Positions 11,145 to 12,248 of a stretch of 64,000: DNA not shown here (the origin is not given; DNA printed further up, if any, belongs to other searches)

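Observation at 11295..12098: RpoA lacks the alpha C-terminal domain, ends in a Lys-rich tail, and overlaps rplQ by 35 nt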

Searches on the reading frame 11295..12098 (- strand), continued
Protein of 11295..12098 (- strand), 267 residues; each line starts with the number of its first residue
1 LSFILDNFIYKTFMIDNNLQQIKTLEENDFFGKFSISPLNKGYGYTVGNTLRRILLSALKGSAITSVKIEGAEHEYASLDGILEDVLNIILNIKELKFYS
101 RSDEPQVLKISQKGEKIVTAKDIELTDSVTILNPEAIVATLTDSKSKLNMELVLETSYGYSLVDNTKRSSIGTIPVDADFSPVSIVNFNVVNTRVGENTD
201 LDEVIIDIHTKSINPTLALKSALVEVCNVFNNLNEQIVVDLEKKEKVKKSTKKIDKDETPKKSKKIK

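Call 12: find_encoding_contigs(protein=P0001, flank=3000, max_places=4)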
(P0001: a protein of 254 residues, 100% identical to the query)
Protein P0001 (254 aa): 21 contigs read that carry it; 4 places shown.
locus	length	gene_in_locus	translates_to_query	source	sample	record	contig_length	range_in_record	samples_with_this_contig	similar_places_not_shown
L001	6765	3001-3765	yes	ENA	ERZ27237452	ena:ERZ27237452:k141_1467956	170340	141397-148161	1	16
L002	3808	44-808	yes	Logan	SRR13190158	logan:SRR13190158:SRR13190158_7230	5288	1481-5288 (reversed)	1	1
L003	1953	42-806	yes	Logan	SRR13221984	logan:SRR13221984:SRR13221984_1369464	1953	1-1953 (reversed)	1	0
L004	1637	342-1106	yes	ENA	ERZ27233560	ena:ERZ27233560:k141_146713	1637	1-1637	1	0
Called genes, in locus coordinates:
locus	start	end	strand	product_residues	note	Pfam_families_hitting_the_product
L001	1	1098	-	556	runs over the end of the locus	PF01807:Zn_ribbon_DnaG, PF08275:DNAG_N, PF01751:Toprim, PF13155:Toprim_2, PF13662:Toprim_4, PF10410:DnaB_bind (weak)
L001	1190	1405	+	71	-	PF01176:eIF-1a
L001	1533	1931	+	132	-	PF00416:Ribosomal_S13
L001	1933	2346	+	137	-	PF00411:Ribosomal_S11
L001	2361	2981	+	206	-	PF00163:Ribosomal_S4, PF01479:S4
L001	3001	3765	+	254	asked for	PF01193:RNA_pol_L, PF01000:RNA_pol_A_bac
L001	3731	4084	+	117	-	PF01196:Ribosomal_L17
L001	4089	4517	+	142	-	PF00572:Ribosomal_L13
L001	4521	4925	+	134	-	PF00380:Ribosomal_S9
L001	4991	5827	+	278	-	-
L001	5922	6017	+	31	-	-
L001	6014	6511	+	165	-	-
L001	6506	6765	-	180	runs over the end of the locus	PF13420:Acetyltransf_4, PF00583:Acetyltransf_1, PF13302:Acetyltransf_3 (weak), PF13673:Acetyltransf_10, PF13508:Acetyltransf_7, PF08445:FR47 (weak)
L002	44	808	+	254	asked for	PF01193:RNA_pol_L, PF01000:RNA_pol_A_bac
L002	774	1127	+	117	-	PF01196:Ribosomal_L17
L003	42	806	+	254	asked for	PF01193:RNA_pol_L, PF01000:RNA_pol_A_bac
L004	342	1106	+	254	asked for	PF01193:RNA_pol_L, PF01000:RNA_pol_A_bac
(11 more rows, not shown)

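Call 13: list_cluster_members(proteins=[P0001, P0002, P0003, P0007, P0014, P0028, P0062, P0098, P0006, P0058])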
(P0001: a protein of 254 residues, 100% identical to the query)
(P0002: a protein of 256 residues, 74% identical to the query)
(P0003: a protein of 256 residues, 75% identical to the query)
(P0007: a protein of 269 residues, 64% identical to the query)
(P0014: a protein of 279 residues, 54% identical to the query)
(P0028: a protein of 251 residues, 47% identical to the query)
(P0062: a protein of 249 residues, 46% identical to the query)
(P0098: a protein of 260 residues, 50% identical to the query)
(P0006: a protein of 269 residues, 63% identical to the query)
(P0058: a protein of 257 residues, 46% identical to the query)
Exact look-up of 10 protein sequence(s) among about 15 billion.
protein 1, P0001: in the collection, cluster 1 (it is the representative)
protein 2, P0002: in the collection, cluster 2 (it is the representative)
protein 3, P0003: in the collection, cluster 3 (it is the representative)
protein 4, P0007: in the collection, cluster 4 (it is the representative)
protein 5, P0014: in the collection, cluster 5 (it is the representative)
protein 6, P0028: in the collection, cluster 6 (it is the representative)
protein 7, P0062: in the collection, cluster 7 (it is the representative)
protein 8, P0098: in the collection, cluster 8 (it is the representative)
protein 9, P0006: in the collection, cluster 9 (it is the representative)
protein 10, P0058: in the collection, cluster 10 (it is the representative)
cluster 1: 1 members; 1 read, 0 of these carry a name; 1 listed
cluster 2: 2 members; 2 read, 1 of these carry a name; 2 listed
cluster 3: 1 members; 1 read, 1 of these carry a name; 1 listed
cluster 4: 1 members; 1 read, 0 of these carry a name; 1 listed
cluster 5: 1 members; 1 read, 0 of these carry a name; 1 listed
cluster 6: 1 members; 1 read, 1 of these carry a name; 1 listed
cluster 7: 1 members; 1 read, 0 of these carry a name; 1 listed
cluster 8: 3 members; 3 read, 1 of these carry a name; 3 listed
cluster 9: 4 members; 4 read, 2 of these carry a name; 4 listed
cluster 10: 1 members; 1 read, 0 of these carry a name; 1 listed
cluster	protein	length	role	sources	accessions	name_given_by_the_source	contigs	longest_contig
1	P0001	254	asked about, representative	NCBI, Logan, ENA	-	-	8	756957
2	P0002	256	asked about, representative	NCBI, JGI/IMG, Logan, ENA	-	DNA-directed RNA polymerase subunit alpha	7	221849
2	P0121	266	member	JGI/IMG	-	-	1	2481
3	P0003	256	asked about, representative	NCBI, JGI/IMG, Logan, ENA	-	DNA-directed RNA polymerase subunit alpha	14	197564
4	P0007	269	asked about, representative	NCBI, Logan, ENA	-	-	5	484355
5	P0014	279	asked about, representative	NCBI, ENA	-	-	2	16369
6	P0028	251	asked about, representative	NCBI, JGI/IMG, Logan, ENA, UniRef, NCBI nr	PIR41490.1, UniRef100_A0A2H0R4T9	MAG: DNA-directed RNA polymerase subunit alpha [Candidatus Yanofskybacteria bacterium ... | DNA-directed RNA polymerase subunit alpha n=1 Tax=Candidatus Yanofskybacteria bacterium ...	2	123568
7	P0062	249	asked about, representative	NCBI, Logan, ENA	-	-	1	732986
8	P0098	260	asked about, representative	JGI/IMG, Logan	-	DNA-directed RNA polymerase subunit alpha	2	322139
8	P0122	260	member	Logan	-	-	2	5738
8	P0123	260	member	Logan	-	-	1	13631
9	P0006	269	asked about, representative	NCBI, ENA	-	-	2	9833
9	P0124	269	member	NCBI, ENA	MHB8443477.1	MAG: DNA-directed RNA polymerase subunit alpha [Patescibacteria group bacterium]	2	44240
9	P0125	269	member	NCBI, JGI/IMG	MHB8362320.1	MAG: DNA-directed RNA polymerase subunit alpha [Patescibacteria group bacterium] | DNA-directed RNA polymerase subunit alpha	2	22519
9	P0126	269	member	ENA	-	-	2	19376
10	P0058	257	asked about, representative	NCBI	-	-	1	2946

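Call 19: find_related_loci(query=A2, collection=genome_contigs, flank=2500)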
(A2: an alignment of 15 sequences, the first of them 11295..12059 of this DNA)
Query A2 (254 aa) in genome_contigs; peptide patterns used: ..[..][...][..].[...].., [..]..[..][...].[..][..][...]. (x = any residue, [..] = any of these).
600 stretches matched a pattern (row limit reached: there are more); 586 encode a relative of the query (tblastn E <= 1e-3); the best 80 are kept; 80 distinct loci.
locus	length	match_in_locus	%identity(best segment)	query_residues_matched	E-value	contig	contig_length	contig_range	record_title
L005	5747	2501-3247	74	1-247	2e-117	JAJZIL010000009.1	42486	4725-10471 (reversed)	MAG: bacterium isolate LSA3.bin44 NODE_1222_length_42486_cov_1.909512, whole genome shotgun sequence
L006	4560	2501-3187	43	21-245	2e-56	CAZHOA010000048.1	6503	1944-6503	MAG TPA_asm: uncultured Candidatus Saccharibacteria bacterium isolate SRP193066_co2_442 genome assembly, contig: NODE_61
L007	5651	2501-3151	44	13-225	2e-54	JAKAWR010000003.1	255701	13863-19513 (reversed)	MAG: Actinomycetes bacterium isolate YP4.bin77 NODE_30_length_255701_cov_10.705396, whole genome shotgun sequence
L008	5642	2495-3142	44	14-232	1e-53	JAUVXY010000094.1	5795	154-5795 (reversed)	MAG: Actinomycetes bacterium isolate CSMAG_1228 CSMAG_1228_k141_1264114_length_5795_cov_4.9894, whole genome shotgun seq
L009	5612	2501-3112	46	10-210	4e-52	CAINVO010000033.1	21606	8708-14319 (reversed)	uncultured bacterium isolate C24_bin-2235 genome assembly, contig: bin-2235:33/45, whole genome shotgun sequence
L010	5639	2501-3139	43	15-220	6e-52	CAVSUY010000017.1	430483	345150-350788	MAG: uncultured Gammaproteobacteria bacterium isolate MFD05684.bin.1.344 genome assembly, contig: contig_53558, whole ge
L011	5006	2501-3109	45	10-209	7e-52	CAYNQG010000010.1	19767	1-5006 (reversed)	MAG TPA_asm: uncultured Candidatus Saccharibacteria bacterium isolate binchicken_co32_345 genome assembly, contig: NODE_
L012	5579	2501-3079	45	17-209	9e-52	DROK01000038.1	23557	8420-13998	MAG TPA_asm: Thermodesulfatator atlanticus isolate HyVt-533 HyVt-533_k145_1168234, whole genome shotgun sequence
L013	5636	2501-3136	44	18-222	2e-51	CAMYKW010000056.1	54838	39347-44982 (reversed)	MAG: uncultured Gammaproteobacteria bacterium isolate FCS_M_Gamma_073 genome assembly, contig: scaffold_1947, whole geno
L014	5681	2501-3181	41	10-232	4e-51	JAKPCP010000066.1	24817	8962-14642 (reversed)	MAG: bacterium isolate JPMR_maxbin.023 k141_601472, whole genome shotgun sequence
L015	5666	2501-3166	44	16-230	4e-51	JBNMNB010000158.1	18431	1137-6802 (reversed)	MAG: Verrucomicrobiales bacterium isolate 3300054698_94 Ga0535670_0005052, whole genome shotgun sequence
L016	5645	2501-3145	43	15-222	1e-50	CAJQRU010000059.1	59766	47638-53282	MAG: uncultured Gammaproteobacteria bacterium isolate RIS_SAG_16 genome assembly, contig: c_000000001244, whole genome s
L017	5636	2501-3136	43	18-222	2e-50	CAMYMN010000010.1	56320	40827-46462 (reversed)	MAG: uncultured Gammaproteobacteria bacterium isolate ES_Gamma_065 genome assembly, contig: scaffold_276, whole genome s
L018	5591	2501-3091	44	15-209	1e-50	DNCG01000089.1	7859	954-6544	MAG TPA_asm: Actinomycetota bacterium isolate UBA9087 contig_1964, whole genome shotgun sequence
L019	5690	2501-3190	43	15-244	4e-50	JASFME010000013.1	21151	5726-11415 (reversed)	MAG: Granulosicoccaceae bacterium isolate D0817M20remetaG_Bin_64 D0817M20remetaG_FD_scaffold_260_c1, whole genome shotgu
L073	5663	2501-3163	40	21-235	2e-46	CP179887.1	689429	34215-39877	MAG: Candidatus Nealsonbacteria bacterium isolate CK12Hparc1 chromosome, complete genome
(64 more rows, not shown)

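Call 51: predict_structure(alignment_id=A1)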
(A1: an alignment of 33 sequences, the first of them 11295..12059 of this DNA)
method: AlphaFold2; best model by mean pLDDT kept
length: 254 residues; sequences in the alignment: 33
mean_pLDDT: 87.3   pTM: 0.76
mean pLDDT of the five models: 87.3, 86.9, 86.1, 85.6, 85.4
residues with pLDDT >= 90: 189; 70-90: 37; 50-70: 3; < 50: 25
segments of 3 or more residues with pLDDT < 50: 230-254
pLDDT, mean of each block of 10 residues (from residue 1): 87 96 94 96 94 92 90 95 93 96 96 94 95 95 93 81 93 95 85 95 96 93 75 37 43 44
secondary structure, 60 per line:
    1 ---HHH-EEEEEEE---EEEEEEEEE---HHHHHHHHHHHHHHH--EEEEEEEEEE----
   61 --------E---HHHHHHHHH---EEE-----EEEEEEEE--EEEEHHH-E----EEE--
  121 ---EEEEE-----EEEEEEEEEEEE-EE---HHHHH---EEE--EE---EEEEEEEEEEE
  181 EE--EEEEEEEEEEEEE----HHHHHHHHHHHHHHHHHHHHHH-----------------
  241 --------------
elements in order: E8-14 E18-26 H30-44 E47-56 H73-81 E85-87 E93-100 E103-106 E116-118 E124-128 E134-145 H152-156 E160-162 E170-182 E185-197 H202-223

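Call 53: search_protein_representatives(protein=window:11295-12059:-)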
Query: 254 residues. Proteins with E-value up to 0.001 (for the whole library): 8111; up to 1e-10: 5006; up to 1e-30: 763. The best 150 are listed.
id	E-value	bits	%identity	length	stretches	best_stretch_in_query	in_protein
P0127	2.1e-83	295.8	41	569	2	11-248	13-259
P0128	7.0e-81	287.5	58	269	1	1-245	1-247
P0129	1.5e-71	256.9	43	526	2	9-222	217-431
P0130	7.9e-60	218.6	47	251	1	2-242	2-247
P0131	1.1e-59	218.2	45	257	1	2-249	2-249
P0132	1.7e-55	204.5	47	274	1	8-244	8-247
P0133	4.2e-55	203.2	48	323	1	7-228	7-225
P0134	4.6e-55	203.1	46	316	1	9-219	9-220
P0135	1.6e-54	201.2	43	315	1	1-247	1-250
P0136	8.9e-54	198.8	43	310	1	2-238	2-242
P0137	5.2e-53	196.3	37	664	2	10-195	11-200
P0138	1.9e-52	194.5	46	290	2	15-154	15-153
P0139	7.9e-52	192.5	43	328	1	13-228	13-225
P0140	2.9e-50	187.4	45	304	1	9-241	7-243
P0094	7.0e-50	186.1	44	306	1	1-215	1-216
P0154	3.0e-46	174.2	43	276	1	21-252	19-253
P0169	1.1e-44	169.1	48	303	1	7-210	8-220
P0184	6.6e-44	166.6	40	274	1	21-248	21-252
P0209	9.1e-43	162.8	41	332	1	11-245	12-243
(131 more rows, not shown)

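Call 62: find_encoding_contigs(protein=P0003, flank=1500, max_places=1)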
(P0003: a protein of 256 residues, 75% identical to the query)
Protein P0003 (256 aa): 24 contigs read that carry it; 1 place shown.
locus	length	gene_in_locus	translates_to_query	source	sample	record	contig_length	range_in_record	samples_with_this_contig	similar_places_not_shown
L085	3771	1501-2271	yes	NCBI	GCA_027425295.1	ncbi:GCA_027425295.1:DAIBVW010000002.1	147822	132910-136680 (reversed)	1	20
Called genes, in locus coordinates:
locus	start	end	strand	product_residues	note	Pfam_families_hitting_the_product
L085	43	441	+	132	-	PF00416:Ribosomal_S13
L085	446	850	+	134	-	PF00411:Ribosomal_S11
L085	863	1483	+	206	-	PF00163:Ribosomal_S4, PF01479:S4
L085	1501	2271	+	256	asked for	PF01193:RNA_pol_L, PF01000:RNA_pol_A_bac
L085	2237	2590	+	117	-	PF01196:Ribosomal_L17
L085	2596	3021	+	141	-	PF00572:Ribosomal_L13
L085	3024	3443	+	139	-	PF00380:Ribosomal_S9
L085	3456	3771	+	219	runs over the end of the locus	-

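Call 63: find_encoding_contigs(protein=P0007, flank=1500, max_places=1)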
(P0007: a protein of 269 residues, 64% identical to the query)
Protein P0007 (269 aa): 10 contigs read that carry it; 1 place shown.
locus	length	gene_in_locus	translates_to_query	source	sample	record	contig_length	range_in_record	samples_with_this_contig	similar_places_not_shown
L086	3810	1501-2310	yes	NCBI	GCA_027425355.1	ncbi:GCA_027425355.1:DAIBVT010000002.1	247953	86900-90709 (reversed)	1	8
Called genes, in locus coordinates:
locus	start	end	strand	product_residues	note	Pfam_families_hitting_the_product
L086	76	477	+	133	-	PF00416:Ribosomal_S13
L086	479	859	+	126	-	PF00411:Ribosomal_S11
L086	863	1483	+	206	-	PF00163:Ribosomal_S4, PF01479:S4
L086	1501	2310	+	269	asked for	PF01193:RNA_pol_L, PF01000:RNA_pol_A_bac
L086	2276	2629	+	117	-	PF01196:Ribosomal_L17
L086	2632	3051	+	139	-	PF00572:Ribosomal_L13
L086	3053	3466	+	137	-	PF00380:Ribosomal_S9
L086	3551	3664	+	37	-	-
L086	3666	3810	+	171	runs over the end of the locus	-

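Call 64: find_encoding_contigs(protein=P0008, flank=1500, max_places=1)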
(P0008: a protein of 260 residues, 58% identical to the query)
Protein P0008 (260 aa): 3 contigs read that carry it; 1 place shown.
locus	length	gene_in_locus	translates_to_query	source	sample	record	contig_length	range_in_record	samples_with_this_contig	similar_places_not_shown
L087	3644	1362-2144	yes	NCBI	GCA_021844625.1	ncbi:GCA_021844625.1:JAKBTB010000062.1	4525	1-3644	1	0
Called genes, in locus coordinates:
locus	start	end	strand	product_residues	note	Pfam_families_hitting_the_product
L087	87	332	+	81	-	PF00416:Ribosomal_S13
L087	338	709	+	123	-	PF00411:Ribosomal_S11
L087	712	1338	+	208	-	PF00163:Ribosomal_S4, PF01479:S4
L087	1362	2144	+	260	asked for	PF01193:RNA_pol_L, PF01000:RNA_pol_A_bac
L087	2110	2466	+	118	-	PF01196:Ribosomal_L17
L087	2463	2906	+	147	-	PF00572:Ribosomal_L13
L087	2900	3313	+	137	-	PF00380:Ribosomal_S9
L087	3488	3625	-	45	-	-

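Call 65: find_encoding_contigs(protein=P0010, flank=1500, max_places=1)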
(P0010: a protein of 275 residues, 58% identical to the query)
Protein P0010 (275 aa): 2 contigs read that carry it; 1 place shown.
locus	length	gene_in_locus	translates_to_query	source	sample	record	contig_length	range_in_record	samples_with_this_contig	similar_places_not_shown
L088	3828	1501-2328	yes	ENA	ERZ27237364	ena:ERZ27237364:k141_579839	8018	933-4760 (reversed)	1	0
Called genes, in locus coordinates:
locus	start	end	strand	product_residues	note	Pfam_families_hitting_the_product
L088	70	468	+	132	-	PF00416:Ribosomal_S13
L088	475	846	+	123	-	PF00411:Ribosomal_S11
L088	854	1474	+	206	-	PF00163:Ribosomal_S4, PF01479:S4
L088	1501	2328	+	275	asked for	PF01193:RNA_pol_L, PF01000:RNA_pol_A_bac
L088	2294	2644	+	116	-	PF01196:Ribosomal_L17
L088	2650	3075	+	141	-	PF00572:Ribosomal_L13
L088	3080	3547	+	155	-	PF00380:Ribosomal_S9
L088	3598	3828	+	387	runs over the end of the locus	?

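Call 66: find_encoding_contigs(protein=P0014, flank=1500, max_places=1)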
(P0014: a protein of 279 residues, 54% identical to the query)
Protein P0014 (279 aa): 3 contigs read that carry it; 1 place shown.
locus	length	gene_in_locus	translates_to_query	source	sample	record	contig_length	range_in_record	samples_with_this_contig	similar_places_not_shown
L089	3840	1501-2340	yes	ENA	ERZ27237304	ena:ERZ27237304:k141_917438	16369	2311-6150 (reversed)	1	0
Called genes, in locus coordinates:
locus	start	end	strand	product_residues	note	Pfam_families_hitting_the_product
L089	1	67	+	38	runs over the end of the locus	PF00444:Ribosomal_L36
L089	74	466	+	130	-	PF00416:Ribosomal_S13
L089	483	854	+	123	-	PF00411:Ribosomal_S11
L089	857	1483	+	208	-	PF00163:Ribosomal_S4, PF01479:S4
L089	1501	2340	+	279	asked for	PF01193:RNA_pol_L, PF01000:RNA_pol_A_bac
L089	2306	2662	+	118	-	PF01196:Ribosomal_L17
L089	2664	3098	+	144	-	PF00572:Ribosomal_L13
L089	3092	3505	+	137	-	PF00380:Ribosomal_S9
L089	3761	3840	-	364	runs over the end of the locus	PF13784:Fic_N, PF02661:Fic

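Call 67: find_encoding_contigs(protein=P0017, flank=1500, max_places=1)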
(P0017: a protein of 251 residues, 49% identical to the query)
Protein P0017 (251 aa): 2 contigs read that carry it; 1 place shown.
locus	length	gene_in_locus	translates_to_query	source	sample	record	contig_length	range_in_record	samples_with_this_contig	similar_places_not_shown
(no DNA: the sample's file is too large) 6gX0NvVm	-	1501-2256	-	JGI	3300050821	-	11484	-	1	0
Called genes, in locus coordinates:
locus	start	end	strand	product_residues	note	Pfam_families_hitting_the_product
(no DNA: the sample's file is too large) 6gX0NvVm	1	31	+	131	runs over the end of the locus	PF00416:Ribosomal_S13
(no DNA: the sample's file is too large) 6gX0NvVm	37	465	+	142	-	PF00411:Ribosomal_S11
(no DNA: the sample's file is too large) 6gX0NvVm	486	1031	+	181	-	-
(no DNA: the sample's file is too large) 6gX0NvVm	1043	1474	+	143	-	-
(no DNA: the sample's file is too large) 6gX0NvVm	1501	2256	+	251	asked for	PF01193:RNA_pol_L, PF01000:RNA_pol_A_bac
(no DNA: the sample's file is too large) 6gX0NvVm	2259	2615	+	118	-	PF01196:Ribosomal_L17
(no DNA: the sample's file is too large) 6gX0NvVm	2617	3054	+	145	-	PF00572:Ribosomal_L13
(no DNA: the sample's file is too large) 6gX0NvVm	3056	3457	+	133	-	PF00380:Ribosomal_S9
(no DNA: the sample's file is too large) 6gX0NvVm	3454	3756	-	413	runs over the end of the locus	PF00817:IMS, PF11799:IMS_C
